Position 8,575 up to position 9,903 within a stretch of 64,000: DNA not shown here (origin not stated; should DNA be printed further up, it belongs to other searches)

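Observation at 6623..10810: Four tandem luciferase-like oxidoreductase paralogs converging on an F420 operon: candidate F420-dependent multi-paralog redox system with unknown substrate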

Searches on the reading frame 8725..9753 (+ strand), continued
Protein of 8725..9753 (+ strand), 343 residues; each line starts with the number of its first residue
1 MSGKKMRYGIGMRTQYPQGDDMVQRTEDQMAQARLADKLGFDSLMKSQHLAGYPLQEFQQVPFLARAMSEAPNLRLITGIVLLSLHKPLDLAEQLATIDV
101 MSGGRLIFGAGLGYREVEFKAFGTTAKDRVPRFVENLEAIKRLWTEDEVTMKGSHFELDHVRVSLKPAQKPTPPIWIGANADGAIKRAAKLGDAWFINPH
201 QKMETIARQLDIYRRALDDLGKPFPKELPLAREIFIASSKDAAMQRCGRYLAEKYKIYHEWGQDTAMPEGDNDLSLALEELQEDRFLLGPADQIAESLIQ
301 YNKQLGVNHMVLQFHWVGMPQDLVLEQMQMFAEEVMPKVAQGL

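Call 60: search_solved_structures(query=A2, max_evalue=1e-19, show_alignments=5)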
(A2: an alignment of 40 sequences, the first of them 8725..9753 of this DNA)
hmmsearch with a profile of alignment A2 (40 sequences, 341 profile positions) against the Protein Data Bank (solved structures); distinct sequences matched with E-value up to 1e-19: 5.
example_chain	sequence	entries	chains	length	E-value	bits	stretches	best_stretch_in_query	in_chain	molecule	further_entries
7bip_A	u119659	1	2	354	1.6e-35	126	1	4-336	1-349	Luciferase-like monooxygenase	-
8cbb_A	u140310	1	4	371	6.4e-24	87.9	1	3-338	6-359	Alkanal monooxygenase alpha chain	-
8k74_A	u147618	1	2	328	8.4e-21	77.6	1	20-337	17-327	Alkanal monooxygenase alpha chain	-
3rao_A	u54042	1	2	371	1.5e-20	76.8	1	17-338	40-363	Putative Luciferase-like Monooxygenase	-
8t0u_A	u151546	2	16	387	4e-20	75.4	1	28-311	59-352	FMNH(2)-dependent dimethylsulfone monooxygenase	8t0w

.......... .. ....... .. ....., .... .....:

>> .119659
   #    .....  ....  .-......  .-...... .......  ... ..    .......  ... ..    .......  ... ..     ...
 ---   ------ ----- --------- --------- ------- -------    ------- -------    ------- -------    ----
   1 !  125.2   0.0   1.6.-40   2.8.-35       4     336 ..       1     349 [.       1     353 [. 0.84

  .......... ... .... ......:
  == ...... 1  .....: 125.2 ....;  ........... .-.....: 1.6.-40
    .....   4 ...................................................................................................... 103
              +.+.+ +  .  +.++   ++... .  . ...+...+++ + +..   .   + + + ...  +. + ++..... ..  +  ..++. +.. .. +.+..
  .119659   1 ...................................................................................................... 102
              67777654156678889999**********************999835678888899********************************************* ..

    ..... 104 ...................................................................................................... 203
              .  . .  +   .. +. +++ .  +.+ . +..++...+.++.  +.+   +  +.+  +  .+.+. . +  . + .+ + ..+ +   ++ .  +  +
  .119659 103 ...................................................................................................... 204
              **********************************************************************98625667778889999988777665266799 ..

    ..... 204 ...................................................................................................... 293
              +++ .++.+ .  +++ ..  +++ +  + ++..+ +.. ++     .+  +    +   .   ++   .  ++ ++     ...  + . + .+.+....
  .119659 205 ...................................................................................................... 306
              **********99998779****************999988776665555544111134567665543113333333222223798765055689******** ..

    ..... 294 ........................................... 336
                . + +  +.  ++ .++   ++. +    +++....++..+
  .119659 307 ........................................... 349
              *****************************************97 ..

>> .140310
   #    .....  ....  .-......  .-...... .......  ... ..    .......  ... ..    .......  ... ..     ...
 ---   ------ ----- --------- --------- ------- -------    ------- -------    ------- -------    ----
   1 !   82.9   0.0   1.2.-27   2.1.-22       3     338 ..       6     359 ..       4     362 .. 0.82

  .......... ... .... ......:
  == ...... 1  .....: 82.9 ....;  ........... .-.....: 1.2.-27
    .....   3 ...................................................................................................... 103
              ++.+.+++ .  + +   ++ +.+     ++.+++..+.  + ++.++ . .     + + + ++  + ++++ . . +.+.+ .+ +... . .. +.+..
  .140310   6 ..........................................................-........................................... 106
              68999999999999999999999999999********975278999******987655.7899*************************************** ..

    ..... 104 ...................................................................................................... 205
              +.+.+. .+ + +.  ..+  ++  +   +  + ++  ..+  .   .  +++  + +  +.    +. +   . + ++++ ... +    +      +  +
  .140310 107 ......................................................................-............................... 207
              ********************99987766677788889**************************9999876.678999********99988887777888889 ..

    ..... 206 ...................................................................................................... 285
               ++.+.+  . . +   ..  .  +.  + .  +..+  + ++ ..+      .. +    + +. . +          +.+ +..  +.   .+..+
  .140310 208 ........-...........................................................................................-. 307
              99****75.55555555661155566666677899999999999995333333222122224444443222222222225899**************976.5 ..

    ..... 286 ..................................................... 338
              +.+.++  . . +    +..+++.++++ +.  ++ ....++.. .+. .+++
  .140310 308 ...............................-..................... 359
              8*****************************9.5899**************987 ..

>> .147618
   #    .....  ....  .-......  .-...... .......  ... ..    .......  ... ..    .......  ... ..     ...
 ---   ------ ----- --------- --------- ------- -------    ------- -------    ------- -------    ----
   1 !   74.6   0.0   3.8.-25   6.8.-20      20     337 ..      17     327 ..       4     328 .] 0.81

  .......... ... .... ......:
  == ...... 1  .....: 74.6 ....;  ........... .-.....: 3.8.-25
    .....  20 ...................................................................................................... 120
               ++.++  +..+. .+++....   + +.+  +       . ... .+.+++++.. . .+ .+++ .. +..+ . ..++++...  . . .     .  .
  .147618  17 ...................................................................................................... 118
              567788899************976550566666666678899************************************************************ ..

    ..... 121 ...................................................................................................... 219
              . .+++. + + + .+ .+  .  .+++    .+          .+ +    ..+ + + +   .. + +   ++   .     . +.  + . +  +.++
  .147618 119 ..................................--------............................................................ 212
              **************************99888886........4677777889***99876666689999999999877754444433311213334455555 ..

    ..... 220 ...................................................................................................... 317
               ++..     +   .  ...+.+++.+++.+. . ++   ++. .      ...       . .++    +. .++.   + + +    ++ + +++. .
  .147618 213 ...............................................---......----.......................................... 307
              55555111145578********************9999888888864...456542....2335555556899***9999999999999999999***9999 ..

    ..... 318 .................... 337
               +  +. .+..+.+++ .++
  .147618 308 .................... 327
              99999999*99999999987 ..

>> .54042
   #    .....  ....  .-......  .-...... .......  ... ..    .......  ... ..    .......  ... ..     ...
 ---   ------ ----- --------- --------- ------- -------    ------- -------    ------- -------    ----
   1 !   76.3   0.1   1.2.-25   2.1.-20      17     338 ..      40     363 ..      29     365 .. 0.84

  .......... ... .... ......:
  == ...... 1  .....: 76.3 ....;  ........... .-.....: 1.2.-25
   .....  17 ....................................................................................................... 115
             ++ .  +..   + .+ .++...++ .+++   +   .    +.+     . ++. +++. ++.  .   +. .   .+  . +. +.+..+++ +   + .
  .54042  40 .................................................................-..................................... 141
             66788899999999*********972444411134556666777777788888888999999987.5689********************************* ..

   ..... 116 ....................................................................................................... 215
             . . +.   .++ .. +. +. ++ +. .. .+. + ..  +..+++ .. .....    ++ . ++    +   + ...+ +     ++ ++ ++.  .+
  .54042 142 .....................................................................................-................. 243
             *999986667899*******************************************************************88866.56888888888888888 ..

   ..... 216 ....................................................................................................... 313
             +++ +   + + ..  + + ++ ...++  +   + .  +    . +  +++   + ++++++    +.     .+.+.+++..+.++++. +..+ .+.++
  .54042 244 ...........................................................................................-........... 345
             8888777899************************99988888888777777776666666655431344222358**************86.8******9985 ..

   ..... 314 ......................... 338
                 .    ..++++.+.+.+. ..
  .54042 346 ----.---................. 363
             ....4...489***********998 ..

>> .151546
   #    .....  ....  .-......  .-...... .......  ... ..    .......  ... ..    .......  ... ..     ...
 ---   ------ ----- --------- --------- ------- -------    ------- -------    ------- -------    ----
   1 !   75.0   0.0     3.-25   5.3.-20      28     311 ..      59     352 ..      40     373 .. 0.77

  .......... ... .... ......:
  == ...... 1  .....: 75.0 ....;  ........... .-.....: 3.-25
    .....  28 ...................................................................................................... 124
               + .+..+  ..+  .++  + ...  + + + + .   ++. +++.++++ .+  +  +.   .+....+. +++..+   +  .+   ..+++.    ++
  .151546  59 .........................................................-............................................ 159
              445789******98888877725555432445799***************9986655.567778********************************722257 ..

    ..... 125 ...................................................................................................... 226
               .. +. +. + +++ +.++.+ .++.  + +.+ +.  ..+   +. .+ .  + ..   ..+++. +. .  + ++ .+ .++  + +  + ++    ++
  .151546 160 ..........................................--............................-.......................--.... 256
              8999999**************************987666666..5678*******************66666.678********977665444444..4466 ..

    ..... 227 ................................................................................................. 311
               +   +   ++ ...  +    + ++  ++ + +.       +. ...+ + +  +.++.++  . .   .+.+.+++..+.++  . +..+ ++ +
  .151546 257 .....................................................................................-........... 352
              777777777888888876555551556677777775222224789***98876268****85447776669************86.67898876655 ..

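Call 77: search_protein_families(library=ncbifam, proteins=[L083:6636-7679:-, L085:6030-7079:-], max_evalue=1e-25)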
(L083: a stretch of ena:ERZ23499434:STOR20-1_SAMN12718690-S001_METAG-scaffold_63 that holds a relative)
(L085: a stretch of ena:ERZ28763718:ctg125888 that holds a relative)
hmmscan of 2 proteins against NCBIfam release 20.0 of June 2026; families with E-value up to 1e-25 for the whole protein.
L083:6636-7679:- (348 aa): 4 families
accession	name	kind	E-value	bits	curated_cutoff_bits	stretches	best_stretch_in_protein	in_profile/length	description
TIGR03617.1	F420_MSMEG_2256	subfamily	5e-113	377.2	278.15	1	19-335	1-317/318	TIGR03617 family F420-dependent LLM class oxidoreductase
TIGR03555.1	F420_mer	equivalog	1.2e-26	93.9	348.7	1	8-305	7-293/325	5,10-methylenetetrahydromethanopterin reductase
TIGR03559.1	F420_Rv3520c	subfamily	1.7e-26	93.1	335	1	11-304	11-312/325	LLM class F420-dependent oxidoreductase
NF002619.0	PRK02271.1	equivalog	8.2e-26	91.1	276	0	7-305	8-294/329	5,10-methylenetetrahydromethanopterin reductase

L085:6030-7079:- (350 aa): 5 families
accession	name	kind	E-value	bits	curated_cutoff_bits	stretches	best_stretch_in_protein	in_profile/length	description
TIGR03617.1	F420_MSMEG_2256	subfamily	8.6e-114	379.7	278.15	1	20-335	2-317/318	TIGR03617 family F420-dependent LLM class oxidoreductase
TIGR03555.1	F420_mer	equivalog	1.8e-29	103.2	348.7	1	7-305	6-293/325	5,10-methylenetetrahydromethanopterin reductase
TIGR03559.1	F420_Rv3520c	subfamily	4e-28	98.4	335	1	12-304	12-312/325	LLM class F420-dependent oxidoreductase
TIGR04024.1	F420_NP1902A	hypoth_equivalog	8.3e-27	93.8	345.4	1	10-317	12-308/330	TIGR04024 family LLM class F420-dependent oxidoreductase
NF002619.0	PRK02271.1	equivalog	1.4e-26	93.6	276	1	7-305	8-294/329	5,10-methylenetetrahydromethanopterin reductase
